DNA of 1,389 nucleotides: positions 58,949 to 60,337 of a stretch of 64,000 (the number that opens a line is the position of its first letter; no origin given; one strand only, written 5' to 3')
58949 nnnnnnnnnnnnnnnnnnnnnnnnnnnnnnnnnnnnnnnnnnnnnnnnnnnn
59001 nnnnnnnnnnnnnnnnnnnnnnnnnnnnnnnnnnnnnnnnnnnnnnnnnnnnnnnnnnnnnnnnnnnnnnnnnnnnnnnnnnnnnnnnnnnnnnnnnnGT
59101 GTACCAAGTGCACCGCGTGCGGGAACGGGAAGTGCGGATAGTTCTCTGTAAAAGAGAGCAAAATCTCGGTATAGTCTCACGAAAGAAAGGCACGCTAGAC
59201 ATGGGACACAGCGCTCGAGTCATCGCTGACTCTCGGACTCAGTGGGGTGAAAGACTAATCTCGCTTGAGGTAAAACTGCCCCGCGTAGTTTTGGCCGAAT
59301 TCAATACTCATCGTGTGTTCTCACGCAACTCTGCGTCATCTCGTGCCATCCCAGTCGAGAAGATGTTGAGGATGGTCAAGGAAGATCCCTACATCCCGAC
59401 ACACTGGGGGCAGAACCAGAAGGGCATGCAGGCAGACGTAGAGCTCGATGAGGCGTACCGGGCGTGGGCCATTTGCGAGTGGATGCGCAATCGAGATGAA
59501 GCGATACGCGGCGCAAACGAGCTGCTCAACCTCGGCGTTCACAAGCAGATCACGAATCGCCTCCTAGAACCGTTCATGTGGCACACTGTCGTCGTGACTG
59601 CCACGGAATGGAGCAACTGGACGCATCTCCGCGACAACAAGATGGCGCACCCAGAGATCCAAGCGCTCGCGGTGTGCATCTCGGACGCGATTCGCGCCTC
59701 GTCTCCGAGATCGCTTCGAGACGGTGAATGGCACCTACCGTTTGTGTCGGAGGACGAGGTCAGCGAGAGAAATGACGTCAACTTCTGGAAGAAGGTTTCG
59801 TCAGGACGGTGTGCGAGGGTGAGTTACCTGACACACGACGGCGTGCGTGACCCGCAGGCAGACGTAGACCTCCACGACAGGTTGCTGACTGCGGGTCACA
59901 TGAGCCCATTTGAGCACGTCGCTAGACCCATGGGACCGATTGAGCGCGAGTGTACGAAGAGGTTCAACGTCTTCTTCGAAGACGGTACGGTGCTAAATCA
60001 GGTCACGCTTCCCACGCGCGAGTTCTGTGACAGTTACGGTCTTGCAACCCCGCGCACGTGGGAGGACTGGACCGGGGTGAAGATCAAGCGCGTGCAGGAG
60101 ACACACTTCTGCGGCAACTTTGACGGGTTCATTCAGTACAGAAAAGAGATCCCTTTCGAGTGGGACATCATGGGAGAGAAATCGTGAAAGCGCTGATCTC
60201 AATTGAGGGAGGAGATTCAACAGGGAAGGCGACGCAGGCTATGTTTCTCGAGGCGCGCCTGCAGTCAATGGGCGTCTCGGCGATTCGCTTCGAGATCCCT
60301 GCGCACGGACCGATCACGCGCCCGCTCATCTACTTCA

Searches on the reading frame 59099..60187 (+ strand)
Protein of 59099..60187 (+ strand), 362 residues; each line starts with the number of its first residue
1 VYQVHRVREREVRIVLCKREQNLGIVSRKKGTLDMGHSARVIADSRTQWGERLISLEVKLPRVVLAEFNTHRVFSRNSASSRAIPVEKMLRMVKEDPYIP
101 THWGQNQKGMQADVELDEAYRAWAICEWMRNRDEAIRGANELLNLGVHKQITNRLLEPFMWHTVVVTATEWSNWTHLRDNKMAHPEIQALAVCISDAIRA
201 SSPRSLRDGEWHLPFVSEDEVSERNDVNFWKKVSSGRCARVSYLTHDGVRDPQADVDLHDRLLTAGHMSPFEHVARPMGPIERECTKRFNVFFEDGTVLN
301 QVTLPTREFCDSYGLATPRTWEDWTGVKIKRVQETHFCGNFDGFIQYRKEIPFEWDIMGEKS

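Call 40: search_protein_families(library=pfam, proteins=[window:59099-60187:+], max_evalue=0.001)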
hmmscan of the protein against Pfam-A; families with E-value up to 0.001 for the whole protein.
window:59099-60187:+ (362 aa): 1 family
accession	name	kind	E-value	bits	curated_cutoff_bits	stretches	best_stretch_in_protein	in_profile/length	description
PF02511.20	Thy1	-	2.1e-12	47.7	24.8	1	54-203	59-190/191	Thymidylate synthase complementing protein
